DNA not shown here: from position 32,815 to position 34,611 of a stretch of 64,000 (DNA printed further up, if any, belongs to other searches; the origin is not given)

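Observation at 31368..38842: Stand-alone nuoJKLMN membrane-arm module with an NhaD-type antiporter inserted between nuoM and nuoN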

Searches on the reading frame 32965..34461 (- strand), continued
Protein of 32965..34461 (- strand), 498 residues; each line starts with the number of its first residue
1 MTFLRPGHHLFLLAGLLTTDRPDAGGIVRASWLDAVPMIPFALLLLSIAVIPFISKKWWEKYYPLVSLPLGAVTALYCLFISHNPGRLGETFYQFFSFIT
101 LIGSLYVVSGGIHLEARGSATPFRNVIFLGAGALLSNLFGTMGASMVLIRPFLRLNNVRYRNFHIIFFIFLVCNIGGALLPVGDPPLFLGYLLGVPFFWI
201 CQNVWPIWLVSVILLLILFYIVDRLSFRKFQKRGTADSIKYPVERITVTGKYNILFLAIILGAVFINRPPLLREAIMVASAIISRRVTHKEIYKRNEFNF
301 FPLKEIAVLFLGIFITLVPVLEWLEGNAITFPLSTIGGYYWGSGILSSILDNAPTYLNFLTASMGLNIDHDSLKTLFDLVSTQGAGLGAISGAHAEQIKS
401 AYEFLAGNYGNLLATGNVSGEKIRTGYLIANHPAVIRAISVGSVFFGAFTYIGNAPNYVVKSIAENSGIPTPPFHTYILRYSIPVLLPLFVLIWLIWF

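Call 39: search_protein_families(library=pfam, proteins=[L006:438-1352:+, L006:1352-2947:+, L006:2947-3906:+, L006:3840-4430:+, L006:9977-11395:+, L011:11475-12071:+, L011:12337-12699:+, L011:13185-13655:+, L011:13648-14016:+, L011:17179-18924:+])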
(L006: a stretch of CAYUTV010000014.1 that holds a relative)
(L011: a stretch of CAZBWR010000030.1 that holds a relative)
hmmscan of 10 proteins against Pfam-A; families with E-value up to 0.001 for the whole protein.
L006:438-1352:+ (304 aa): 1 family
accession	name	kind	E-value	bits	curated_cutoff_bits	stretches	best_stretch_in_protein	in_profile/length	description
PF01058.29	Oxidored_q6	-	4e-27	94.9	27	1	131-243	1-128/128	NADH ubiquinone oxidoreductase, 20 Kd subunit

L006:1352-2947:+ (531 aa): 2 families
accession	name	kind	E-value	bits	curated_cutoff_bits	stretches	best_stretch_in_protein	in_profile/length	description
PF00346.24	Complex1_49kDa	-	4.7e-94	314.9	24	2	287-451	1-165/271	Respiratory-chain NADH dehydrogenase, 49 Kd subunit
PF00329.25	Complex1_30kDa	-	4.7e-31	108.4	22.5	1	41-139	14-121/124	Respiratory-chain NADH dehydrogenase, 30 Kd subunit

L006:2947-3906:+ (319 aa): 1 family
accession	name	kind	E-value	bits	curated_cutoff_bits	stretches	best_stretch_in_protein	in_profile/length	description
PF00146.26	NADHdh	-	1e-120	403.1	27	1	17-314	5-298/298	NADH dehydrogenase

L006:3840-4430:+ (196 aa): 9 families
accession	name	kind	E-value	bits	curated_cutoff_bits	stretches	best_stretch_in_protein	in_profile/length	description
PF00037.32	Fer4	-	5.1e-10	39.2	21.1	1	117-139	2-24/24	4Fe-4S binding domain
PF13484.11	Fer4_16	-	7e-09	36.8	30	1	123-146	2-25/66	4Fe-4S double cluster binding domain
PF12838.12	Fer4_7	-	7.5e-09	36.4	27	1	82-137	1-52/52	4Fe-4S dicluster domain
PF14697.11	Fer4_21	-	1.2e-07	32.1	35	1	80-138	5-57/59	4Fe-4S dicluster domain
PF13187.11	Fer4_9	-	1e-06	29.1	27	1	82-137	1-51/52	4Fe-4S dicluster domain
PF13237.11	Fer4_10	-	9.6e-06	25.9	25.5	1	80-134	6-53/53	4Fe-4S dicluster domain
PF12797.12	Fer4_2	-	6.5e-05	23.1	24.5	0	82-95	9-22/22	4Fe-4S binding domain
PF12800.12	Fer4_4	-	0.00039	21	24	0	122-135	3-16/17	4Fe-4S binding domain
PF12837.12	Fer4_6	-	0.00039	20.7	25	0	118-138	4-24/24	4Fe-4S binding domain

L006:9977-11395:+ (472 aa): 2 families
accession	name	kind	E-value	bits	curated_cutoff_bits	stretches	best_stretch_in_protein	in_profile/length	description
PF16980.11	CitMHS_2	-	2.7e-145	484.9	25.7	2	5-363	6-402/448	Putative citrate transport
PF03600.22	CitMHS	-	1.4e-09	38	31.9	1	10-335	12-317/336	Citrate transporter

L011:11475-12071:+ (198 aa): 1 family
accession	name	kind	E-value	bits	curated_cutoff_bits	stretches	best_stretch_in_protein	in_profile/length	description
PF01899.21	MNHE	-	9.4e-26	90.8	27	1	27-166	2-131/145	Na+/H+ ion antiporter subunit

L011:12337-12699:+ (120 aa): 1 family
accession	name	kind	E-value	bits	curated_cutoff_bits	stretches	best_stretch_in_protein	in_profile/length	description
PF03334.19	PhaG_MnhG_YufB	-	8.1e-29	100.1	23.4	1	12-91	1-80/80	Na+/H+ antiporter subunit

L011:13185-13655:+ (156 aa): 1 family
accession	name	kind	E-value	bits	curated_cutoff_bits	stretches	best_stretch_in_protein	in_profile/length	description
PF04039.18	MnhB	-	4.4e-24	85.6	22.5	1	21-143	2-126/127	Domain related to MnhB subunit of Na+/H+ antiporter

L011:13648-14016:+ (122 aa): 1 family
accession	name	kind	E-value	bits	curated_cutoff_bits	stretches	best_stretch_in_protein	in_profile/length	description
PF00420.29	Oxidored_q2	-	1.8e-20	72.9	26.1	1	11-117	3-90/95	NADH-ubiquinone/plastoquinone oxidoreductase chain 4L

L011:17179-18924:+ (581 aa): 2 families
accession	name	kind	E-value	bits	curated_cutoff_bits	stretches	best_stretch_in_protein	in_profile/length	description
PF00361.26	Proton_antipo_M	-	1e-43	150.1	21.5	1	113-384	1-291/294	NADH:quinone oxidoreductase/Mrp antiporter, TM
PF10125.14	NADHdeh_related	-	0.00042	20.2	27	1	99-206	73-184/218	NADH dehydrogenase I, subunit N related protein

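Call 44: predict_structure(alignment_id=A2)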
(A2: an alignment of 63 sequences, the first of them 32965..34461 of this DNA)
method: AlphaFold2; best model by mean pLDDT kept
length: 498 residues; sequences in the alignment: 63
mean_pLDDT: 86.1   pTM: 0.84
mean pLDDT of the five models: 86.1, 83.9, 83.7, 83.6, 81.2
residues with pLDDT >= 90: 248; 70-90: 199; 50-70: 30; < 50: 21
segments of 3 or more residues with pLDDT < 50: 1-4, 17-29, 31-33
pLDDT, mean of each block of 10 residues (from residue 1): 52 49 41 75 88 87 95 93 86 90 91 86 94 90 90 90 94 85 78 89 92 96 94 66 75 93 88 96 94 86 87 90 79 85 84 85 88 94 92 95 95 89 94 94 85 78 88 88 93 94
secondary structure, 60 per line:
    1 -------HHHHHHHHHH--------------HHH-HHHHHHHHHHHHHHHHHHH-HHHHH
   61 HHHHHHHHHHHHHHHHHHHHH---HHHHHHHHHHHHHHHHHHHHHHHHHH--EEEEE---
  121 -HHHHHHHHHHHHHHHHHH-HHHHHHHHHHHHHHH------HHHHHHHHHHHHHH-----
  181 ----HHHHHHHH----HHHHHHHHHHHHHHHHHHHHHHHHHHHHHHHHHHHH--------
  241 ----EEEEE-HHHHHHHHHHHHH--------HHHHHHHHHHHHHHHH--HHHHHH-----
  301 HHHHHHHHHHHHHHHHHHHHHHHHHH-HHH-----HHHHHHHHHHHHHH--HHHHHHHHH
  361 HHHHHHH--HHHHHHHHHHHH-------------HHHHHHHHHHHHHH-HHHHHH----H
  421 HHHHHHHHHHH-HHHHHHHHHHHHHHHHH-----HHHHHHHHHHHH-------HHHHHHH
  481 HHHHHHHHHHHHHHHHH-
elements in order: H8-17 H36-54 H56-81 H85-110 E113-117 H122-139 H141-155 H162-175 H185-192 H197-232 E245-249 H251-263 H272-287 H290-295 H301-326 H336-349 H352-367 H370-381 H395-408 H410-415 H420-431 H433-449 H455-466 H474-497

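Call 48: find_encoding_contigs(protein=P0002, flank=10000, max_places=2)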
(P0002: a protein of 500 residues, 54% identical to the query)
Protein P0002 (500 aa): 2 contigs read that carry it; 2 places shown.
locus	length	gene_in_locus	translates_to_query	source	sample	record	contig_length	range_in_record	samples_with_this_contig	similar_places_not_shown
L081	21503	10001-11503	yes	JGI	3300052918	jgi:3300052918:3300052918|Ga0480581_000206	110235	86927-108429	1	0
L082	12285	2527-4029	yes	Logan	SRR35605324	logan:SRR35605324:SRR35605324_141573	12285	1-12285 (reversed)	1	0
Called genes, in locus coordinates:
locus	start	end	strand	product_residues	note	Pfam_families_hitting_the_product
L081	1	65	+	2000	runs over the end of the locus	PF00989:PAS, PF08447:PAS_3, PF08448:PAS_4, PF13426:PAS_9, PF01590:GAF, PF13185:GAF_2, PF08448:PAS_4, PF01590:GAF, +12 more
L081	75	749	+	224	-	PF00072:Response_reg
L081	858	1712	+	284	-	PF00795:CN_hydrolase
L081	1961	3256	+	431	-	PF01336:tRNA_anti-codon, PF00152:tRNA-synt_2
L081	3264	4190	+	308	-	PF00005:ABC_tran, PF13304:AAA_21, PF13732:DrrA1-3_C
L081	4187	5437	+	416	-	PF12698:ABC2_membrane_3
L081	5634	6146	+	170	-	PF00499:Oxidored_q3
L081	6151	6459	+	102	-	PF00420:Oxidored_q2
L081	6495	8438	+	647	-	PF00662:Proton_antipo_N, PF00361:Proton_antipo_M, PF01010:Proton_antipo_C (weak)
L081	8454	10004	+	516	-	PF00361:Proton_antipo_M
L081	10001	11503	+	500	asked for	PF03600:CitMHS (faint), PF16980:CitMHS_2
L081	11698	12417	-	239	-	PF18962:Por_Secre_tail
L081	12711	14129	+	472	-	PF00361:Proton_antipo_M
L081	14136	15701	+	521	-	PF03853:YjeF_N, PF01256:Carb_kinase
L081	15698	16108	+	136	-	PF04892:VanZ-LLP1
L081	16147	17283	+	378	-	PF01702:TGT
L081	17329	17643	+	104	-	PF02699:YajC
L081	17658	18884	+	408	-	PF00926:DHBP_synthase, PF00925:GTP_cyclohydro2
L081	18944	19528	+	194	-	PF03449:GreA_GreB_N, PF01272:GreA_GreB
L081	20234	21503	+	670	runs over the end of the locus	PF02824:TGS, PF07973:tRNA_SAD, PF00587:tRNA-synt_2b, PF03129:HGTP_anticodon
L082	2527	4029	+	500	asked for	PF03600:CitMHS (faint), PF16980:CitMHS_2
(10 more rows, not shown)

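Call 49: fold_search(model_id=the predicted structure, library=pdb)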
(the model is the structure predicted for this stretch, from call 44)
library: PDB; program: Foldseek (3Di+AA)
matches with E <= 10: 165; with E <= 0.001: 1
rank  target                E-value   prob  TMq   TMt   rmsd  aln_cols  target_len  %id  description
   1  10tp_A                4.1e-05  1.00  0.49  0.56   7.8       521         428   14  ArsB from L. ferriphilum in inward-facing state (parallel dimer) (released 2026-03-11)
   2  8uve_B                2.7e-03  1.00  0.46  0.46  12.1       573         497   12  Structure of NaDC3-Succinate complex in Coo-Ci conformation (released 2024-12-25)
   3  9a59_A                7.5e-03  1.00  0.33  0.34  13.9       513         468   12  Integrative model of MLEN-METQ by crosslinking MS and deep learning (released 2024-09-18)
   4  8r34_A                8.5e-03  1.00  0.44  0.45  10.7       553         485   11  CryoEM structure of the symmetric Pho90 dimer from yeast with substrates. (released 2024-04-24)
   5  8uvb_A                1.0e-02  1.00  0.46  0.49  10.6       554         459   12  Structure of NaCT-PF4a complex (released 2024-12-25)
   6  8thi_A                1.8e-02  0.99  0.35  0.30  17.5       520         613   16  Cryo-EM structure of the Tripartite ATP-independent Periplasmic (TRAP) transporter SiaQM from Haemophilus influenzae ( (released 2023-11-22)
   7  8y5z_A                1.9e-02  0.99  0.32  0.32  16.7       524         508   12  human NaS1 inward state (released 2025-01-22)
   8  8w6n_B                2.1e-02  1.00  0.50  0.52  10.6       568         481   11  NaS1 with sulfate in IN/OUT state (released 2024-04-17)
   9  8r35_A                2.6e-02  1.00  0.47  0.49  10.6       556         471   11  CryoEM structure of the asymmetric Pho90 dimer from yeast without substrates. (released 2024-04-24)
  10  8w6o_A                2.8e-02  1.00  0.38  0.41  12.1       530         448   14  NaS1 in IN/IN state (released 2024-04-17)
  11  8uvc_A                3.3e-02  0.98  0.35  0.34  18.7       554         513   13  Structure of NaDC3-aKG complex (released 2024-12-25)
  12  9pym_A                4.0e-02  0.99  0.38  0.33  14.6       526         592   12  Cryo-EM structure of the isethionate TRAP transporter IseQM from Oleidesulfovibrio alaskensis with bound isethionate (released 2025-11-12)
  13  8w6c_A                5.5e-02  0.96  0.31  0.30  15.5       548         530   10  CryoEM structure of NaDC1 with Citrate (released 2024-04-17)
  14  8zkw_A                5.9e-02  0.99  0.40  0.37  17.3       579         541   11  Cryo-EM structure of the Drosophila INDY (apo-asymmetric, pH 6) (released 2025-01-29)
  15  8zl1_A                7.8e-02  0.91  0.32  0.30  19.6       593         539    8  Cryo-EM structure of the Drosophila INDY (apo outward-open, pH 6) (released 2025-01-29)
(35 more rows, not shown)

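Call 65: search_dna_similar(query=window:32965-34461:-, collection=plasmids, mode=protein, max_rows=15)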
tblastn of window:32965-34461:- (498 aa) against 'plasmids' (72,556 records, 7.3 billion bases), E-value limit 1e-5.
Records with a match: 10; places in all: 10; records where one place covers at least 80% of the query: 10.
Best place of each record, by identity: <60% 10.
By first word of the organism name: Azospirillum 4; Ralstonia 3; Neisseria 2; Desulfolutivibrio 1.
By predicted mobility (MOB-suite, as given by PLSDB): non-mobilizable 9; mobilizable 1.
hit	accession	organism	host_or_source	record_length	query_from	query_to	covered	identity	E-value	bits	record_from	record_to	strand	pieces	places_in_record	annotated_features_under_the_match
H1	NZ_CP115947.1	Ralstonia solanacearum MolK2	Musa sp.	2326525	39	498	92%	34.5%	1e-54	204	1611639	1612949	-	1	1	record has no annotation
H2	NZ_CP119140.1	Neisseria gonorrhoeae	Homo sapiens,whole organism,blood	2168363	39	498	92%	34.2%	3e-63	230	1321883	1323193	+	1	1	none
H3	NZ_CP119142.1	Neisseria gonorrhoeae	Homo sapiens,whole organism,synovial ...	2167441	39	498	92%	34.2%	3e-63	230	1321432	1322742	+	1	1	none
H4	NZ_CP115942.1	Ralstonia syzygii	Musa sp.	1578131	39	498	92%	33.9%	6e-54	203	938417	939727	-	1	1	none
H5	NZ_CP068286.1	Ralstonia syzygii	Musa balbisiana cultivar Kepok,banana ...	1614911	39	498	92%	33.9%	6e-54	203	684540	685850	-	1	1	record has no annotation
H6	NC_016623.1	Azospirillum lipoferum 4B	-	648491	33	498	94%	32.0%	2e-50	192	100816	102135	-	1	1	sodium:proton antiporter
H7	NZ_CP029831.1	Azospirillum ramasamyi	single cell,Cow dung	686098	33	498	94%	31.8%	3e-50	192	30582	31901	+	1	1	sodium:proton antiporter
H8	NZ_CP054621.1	Azospirillum oryzae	cell culture,soil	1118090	25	498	95%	30.9%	6e-51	194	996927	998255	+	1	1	record has no annotation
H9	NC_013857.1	Azospirillum sp. B510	-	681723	33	498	94%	31.4%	8e-48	185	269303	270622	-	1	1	sodium:proton antiporter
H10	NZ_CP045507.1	Desulfolutivibrio sulfoxidireducens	cell culture,sewage treatment plant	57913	19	493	95%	29.9%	4e-55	206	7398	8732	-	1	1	sodium:proton antiporter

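Call 67: get_annotated_region(hit=H2, flank=3000)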
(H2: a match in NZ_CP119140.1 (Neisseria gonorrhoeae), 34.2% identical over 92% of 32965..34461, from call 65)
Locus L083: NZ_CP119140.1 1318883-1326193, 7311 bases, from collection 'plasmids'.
description: Neisseria gonorrhoeae strain 2022NG-0076 plasmid p2022NG-0076_1, complete sequence
organism: Neisseria gonorrhoeae (NCBI taxid 485)
taxonomy: Bacteria; Pseudomonadota; Betaproteobacteria; Neisseriales; Neisseriaceae; Neisseria; Neisseria gonorrhoeae
host: -; source: Homo sapiens,whole organism,blood; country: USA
typing (MOB-suite, as given by PLSDB): non-mobilizable
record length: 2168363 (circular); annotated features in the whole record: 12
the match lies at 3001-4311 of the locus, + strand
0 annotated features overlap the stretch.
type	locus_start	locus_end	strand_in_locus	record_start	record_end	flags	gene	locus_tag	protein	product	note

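Call 69: search_protein_families(library=pfam, proteins=[L083:2836-4329:+, L083:676-1542:+, L083:1589-2194:+, L083:2191-2550:+, L083:4403-5056:-, L083:5294-6637:+])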
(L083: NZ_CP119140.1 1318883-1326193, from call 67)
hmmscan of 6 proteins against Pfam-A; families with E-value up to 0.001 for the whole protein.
L083:2836-4329:+ (497 aa): 2 families
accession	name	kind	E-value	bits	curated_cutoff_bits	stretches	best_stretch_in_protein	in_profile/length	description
PF16980.11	CitMHS_2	-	1.8e-187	623.9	25.7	1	49-492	3-448/448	Putative citrate transport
PF03600.22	CitMHS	-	2e-11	44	31.9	2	143-419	76-318/336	Citrate transporter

L083:676-1542:+ (288 aa): 7 families
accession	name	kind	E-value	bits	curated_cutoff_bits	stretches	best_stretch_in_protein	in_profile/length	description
PF13412.12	HTH_24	-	5.1e-21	74.4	21.9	1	134-181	1-48/48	Winged helix-turn-helix DNA-binding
PF01037.27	AsnC_trans_reg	-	6.6e-20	71.2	25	1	201-273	2-73/73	Lrp/AsnC ligand binding domain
PF13404.12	HTH_AsnC-type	-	2.6e-16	59.6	27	1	134-175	1-42/42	AsnC-type helix-turn-helix domain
PF12840.13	HTH_20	-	2.8e-05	24.4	27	1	134-182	2-50/51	Helix-turn-helix domain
PF01022.26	HTH_5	-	3.8e-05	23.9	22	1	135-181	1-46/47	Bacterial regulatory protein, arsR family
PF01047.28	MarR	-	3.9e-05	23.9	24.6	1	137-182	4-49/59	MarR family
PF09339.16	HTH_IclR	-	0.00017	21.7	22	1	140-182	7-50/52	IclR helix-turn-helix domain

L083:1589-2194:+ (201 aa): 1 family
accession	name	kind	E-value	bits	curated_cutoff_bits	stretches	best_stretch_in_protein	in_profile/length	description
PF07209.17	DUF1415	-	8e-69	231.2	26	1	15-183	2-170/171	Protein of unknown function (DUF1415)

L083:2191-2550:+ (119 aa): 1 family
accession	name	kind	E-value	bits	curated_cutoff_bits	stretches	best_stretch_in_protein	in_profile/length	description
PF04304.18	DUF454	-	5e-43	146.2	35.1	1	3-118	1-115/115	Protein of unknown function (DUF454)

L083:4403-5056:- (217 aa): 1 family
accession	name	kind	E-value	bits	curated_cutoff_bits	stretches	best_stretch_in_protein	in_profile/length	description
PF12762.13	DDE_Tnp_IS1595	-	2.2e-14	54.2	27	1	76-200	24-153/153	ISXO2-like transposase domain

L083:5294-6637:+ (447 aa): 3 families
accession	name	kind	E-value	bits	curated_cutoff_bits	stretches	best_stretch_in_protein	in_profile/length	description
PF24836.1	NQRA_2nd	-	2.3e-66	222.8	25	1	113-257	1-145/145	NqrA second alpha/beta domain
PF05896.17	NQRA_N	-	9.4e-41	138.4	25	1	2-95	1-94/94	NqrA N-terminal barrel-sandwich hybrid domain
PF11973.14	NQRA_SLBB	-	1.5e-19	70.6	27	1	262-311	1-50/51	NQRA C-terminal domain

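Call 71: get_annotated_region(hit=H6, flank=6000)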
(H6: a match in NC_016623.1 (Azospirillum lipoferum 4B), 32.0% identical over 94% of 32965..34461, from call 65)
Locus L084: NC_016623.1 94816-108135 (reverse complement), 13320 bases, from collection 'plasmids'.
description: Azospirillum lipoferum 4B plasmid AZO_p3, complete sequence
organism: Azospirillum lipoferum 4B (NCBI taxid 862719)
taxonomy: Bacteria; Pseudomonadota; Alphaproteobacteria; Rhodospirillales; Azospirillaceae; Azospirillum; Azospirillum lipoferum; Azospirillum lipoferum 4B
host: -; source: -; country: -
typing (MOB-suite, as given by PLSDB): non-mobilizable
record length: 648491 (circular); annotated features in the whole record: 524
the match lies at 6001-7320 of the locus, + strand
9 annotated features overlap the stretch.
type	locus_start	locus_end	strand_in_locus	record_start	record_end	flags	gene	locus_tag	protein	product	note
CDS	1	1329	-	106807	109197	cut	-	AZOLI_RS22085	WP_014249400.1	xanthine dehydrogenase family protein molybdopterin-binding subunit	-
CDS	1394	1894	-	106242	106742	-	-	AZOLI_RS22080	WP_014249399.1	(2Fe-2S)-binding protein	-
CDS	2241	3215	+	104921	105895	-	-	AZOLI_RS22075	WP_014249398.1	TAXI family TRAP transporter solute-binding subunit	-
CDS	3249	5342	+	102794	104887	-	-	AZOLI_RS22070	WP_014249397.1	TRAP transporter permease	-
CDS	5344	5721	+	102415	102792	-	-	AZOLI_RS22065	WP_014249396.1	DUF1850 domain-containing protein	-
CDS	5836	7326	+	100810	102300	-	-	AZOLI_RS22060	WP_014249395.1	sodium:proton antiporter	-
CDS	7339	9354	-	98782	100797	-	-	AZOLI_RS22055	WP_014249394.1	protein-L-isoaspartate(D-aspartate) O-methyltransferase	GO:0036211 - protein modification process [Evidence IEA]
CDS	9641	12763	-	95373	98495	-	-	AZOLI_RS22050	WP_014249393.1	efflux RND transporter permease subunit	-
CDS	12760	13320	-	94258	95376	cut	-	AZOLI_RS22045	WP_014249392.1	efflux RND transporter periplasmic adaptor subunit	GO:0006810 - transport [Evidence IEA]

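Call 72: get_annotated_region(hit=H10, flank=6000)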
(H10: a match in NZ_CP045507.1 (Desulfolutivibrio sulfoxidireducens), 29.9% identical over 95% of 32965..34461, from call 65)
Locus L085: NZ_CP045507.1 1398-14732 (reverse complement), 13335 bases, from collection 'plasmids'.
description: Desulfolutivibrio sulfoxidireducens strain DSM 106783 plasmid p1, complete sequence
organism: Desulfolutivibrio sulfoxidireducens (NCBI taxid 2773299)
taxonomy: Bacteria; Thermodesulfobacteriota; Desulfovibrionia; Desulfovibrionales; Desulfovibrionaceae; Desulfolutivibrio; Desulfolutivibrio sulfoxidireducens
host: -; source: cell culture,sewage treatment plant; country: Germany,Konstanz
typing (MOB-suite, as given by PLSDB): non-mobilizable
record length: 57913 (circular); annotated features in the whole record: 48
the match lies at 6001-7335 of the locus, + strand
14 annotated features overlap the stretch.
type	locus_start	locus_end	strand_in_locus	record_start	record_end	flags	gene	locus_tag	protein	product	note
CDS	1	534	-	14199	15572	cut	-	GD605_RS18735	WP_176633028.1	sigma 54-interacting transcriptional regulator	GO:0006355 - regulation of DNA-templated transcription [Evidence IEA]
CDS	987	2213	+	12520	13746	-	-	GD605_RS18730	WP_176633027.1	TRAP transporter substrate-binding protein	-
CDS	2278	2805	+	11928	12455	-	-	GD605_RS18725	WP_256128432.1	TRAP transporter small permease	-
CDS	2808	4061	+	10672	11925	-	-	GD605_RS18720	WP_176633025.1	TRAP transporter large permease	GO:0008643 - carbohydrate transport [Evidence IEA]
CDS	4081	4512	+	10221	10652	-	-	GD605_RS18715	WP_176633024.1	YdhR family protein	-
CDS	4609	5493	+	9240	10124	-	-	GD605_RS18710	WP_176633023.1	amidohydrolase family protein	-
CDS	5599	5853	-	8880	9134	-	-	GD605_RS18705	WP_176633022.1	hypothetical protein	-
CDS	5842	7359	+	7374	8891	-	-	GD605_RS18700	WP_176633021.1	sodium:proton antiporter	-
CDS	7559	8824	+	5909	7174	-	-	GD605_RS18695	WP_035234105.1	SGNH/GDSL hydrolase family protein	-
CDS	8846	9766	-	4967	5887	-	-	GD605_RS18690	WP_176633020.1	efflux RND transporter periplasmic adaptor subunit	-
CDS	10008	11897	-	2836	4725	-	-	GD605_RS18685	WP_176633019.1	NAD+ synthase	GO:0009435 - NAD biosynthetic process [Evidence IEA]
CDS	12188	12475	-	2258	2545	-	-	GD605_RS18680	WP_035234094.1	hypothetical protein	-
CDS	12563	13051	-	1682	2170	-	-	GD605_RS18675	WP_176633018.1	hypothetical protein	-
CDS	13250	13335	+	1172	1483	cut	-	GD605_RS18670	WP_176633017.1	hypothetical protein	-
